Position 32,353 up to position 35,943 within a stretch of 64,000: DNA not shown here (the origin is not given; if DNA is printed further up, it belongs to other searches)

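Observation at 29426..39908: Seven-gene envelope-stress/efflux module: ECF sigma, zf-HC2 anti-sigma, Spy/CpxP-like LTxxQ protein, membrane fusion protein, periplasmic unknown and two tandem RND permeases, with no outer-membrane factor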

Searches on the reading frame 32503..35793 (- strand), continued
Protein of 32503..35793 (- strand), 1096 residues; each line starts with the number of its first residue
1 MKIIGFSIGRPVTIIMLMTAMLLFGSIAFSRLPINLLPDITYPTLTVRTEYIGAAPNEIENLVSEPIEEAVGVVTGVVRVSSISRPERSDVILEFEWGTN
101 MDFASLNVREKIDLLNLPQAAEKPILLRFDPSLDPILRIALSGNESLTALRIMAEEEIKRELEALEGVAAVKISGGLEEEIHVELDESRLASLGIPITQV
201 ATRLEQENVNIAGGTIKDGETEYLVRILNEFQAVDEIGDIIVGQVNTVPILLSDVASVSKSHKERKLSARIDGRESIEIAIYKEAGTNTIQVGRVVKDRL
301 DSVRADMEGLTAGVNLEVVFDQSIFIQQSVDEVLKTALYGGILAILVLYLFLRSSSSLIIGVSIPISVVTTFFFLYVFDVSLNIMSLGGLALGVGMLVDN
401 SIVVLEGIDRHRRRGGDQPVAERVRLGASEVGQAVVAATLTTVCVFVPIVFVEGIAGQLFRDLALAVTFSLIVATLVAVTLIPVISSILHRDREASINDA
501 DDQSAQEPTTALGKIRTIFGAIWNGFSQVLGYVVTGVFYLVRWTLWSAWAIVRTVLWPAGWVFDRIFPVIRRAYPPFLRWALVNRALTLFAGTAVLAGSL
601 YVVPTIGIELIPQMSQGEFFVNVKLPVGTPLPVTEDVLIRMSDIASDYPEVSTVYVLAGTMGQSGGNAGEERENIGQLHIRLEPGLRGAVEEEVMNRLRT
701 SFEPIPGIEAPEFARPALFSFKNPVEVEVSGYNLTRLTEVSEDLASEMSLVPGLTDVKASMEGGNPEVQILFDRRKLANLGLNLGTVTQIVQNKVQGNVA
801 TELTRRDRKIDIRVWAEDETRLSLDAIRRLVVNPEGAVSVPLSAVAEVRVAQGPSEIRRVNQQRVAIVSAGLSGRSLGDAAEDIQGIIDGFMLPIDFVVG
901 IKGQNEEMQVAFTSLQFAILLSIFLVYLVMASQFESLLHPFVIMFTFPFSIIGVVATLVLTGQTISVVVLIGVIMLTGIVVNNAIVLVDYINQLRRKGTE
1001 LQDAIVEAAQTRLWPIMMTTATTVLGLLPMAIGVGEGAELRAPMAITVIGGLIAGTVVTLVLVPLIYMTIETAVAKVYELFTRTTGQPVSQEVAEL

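Call 80: search_solved_structures(query=window:32503-35793:-, max_evalue=1e-90, show_alignments=2)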
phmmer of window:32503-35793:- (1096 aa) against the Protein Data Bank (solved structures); distinct sequences matched with E-value up to 1e-90: 3.
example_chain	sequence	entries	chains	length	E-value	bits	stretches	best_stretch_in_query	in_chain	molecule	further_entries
9lyq_B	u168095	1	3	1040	6e-112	378.6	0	8-487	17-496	Multidrug resistance protein MdtB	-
4k0e_A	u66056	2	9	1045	5.6e-97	329.1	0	589-1077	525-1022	Heavy metal cation tricomponent efflux pump ZneA(CzcA-like)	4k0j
7wlv_A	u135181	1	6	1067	9.3e-96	325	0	2-491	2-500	Efflux pump membrane transporter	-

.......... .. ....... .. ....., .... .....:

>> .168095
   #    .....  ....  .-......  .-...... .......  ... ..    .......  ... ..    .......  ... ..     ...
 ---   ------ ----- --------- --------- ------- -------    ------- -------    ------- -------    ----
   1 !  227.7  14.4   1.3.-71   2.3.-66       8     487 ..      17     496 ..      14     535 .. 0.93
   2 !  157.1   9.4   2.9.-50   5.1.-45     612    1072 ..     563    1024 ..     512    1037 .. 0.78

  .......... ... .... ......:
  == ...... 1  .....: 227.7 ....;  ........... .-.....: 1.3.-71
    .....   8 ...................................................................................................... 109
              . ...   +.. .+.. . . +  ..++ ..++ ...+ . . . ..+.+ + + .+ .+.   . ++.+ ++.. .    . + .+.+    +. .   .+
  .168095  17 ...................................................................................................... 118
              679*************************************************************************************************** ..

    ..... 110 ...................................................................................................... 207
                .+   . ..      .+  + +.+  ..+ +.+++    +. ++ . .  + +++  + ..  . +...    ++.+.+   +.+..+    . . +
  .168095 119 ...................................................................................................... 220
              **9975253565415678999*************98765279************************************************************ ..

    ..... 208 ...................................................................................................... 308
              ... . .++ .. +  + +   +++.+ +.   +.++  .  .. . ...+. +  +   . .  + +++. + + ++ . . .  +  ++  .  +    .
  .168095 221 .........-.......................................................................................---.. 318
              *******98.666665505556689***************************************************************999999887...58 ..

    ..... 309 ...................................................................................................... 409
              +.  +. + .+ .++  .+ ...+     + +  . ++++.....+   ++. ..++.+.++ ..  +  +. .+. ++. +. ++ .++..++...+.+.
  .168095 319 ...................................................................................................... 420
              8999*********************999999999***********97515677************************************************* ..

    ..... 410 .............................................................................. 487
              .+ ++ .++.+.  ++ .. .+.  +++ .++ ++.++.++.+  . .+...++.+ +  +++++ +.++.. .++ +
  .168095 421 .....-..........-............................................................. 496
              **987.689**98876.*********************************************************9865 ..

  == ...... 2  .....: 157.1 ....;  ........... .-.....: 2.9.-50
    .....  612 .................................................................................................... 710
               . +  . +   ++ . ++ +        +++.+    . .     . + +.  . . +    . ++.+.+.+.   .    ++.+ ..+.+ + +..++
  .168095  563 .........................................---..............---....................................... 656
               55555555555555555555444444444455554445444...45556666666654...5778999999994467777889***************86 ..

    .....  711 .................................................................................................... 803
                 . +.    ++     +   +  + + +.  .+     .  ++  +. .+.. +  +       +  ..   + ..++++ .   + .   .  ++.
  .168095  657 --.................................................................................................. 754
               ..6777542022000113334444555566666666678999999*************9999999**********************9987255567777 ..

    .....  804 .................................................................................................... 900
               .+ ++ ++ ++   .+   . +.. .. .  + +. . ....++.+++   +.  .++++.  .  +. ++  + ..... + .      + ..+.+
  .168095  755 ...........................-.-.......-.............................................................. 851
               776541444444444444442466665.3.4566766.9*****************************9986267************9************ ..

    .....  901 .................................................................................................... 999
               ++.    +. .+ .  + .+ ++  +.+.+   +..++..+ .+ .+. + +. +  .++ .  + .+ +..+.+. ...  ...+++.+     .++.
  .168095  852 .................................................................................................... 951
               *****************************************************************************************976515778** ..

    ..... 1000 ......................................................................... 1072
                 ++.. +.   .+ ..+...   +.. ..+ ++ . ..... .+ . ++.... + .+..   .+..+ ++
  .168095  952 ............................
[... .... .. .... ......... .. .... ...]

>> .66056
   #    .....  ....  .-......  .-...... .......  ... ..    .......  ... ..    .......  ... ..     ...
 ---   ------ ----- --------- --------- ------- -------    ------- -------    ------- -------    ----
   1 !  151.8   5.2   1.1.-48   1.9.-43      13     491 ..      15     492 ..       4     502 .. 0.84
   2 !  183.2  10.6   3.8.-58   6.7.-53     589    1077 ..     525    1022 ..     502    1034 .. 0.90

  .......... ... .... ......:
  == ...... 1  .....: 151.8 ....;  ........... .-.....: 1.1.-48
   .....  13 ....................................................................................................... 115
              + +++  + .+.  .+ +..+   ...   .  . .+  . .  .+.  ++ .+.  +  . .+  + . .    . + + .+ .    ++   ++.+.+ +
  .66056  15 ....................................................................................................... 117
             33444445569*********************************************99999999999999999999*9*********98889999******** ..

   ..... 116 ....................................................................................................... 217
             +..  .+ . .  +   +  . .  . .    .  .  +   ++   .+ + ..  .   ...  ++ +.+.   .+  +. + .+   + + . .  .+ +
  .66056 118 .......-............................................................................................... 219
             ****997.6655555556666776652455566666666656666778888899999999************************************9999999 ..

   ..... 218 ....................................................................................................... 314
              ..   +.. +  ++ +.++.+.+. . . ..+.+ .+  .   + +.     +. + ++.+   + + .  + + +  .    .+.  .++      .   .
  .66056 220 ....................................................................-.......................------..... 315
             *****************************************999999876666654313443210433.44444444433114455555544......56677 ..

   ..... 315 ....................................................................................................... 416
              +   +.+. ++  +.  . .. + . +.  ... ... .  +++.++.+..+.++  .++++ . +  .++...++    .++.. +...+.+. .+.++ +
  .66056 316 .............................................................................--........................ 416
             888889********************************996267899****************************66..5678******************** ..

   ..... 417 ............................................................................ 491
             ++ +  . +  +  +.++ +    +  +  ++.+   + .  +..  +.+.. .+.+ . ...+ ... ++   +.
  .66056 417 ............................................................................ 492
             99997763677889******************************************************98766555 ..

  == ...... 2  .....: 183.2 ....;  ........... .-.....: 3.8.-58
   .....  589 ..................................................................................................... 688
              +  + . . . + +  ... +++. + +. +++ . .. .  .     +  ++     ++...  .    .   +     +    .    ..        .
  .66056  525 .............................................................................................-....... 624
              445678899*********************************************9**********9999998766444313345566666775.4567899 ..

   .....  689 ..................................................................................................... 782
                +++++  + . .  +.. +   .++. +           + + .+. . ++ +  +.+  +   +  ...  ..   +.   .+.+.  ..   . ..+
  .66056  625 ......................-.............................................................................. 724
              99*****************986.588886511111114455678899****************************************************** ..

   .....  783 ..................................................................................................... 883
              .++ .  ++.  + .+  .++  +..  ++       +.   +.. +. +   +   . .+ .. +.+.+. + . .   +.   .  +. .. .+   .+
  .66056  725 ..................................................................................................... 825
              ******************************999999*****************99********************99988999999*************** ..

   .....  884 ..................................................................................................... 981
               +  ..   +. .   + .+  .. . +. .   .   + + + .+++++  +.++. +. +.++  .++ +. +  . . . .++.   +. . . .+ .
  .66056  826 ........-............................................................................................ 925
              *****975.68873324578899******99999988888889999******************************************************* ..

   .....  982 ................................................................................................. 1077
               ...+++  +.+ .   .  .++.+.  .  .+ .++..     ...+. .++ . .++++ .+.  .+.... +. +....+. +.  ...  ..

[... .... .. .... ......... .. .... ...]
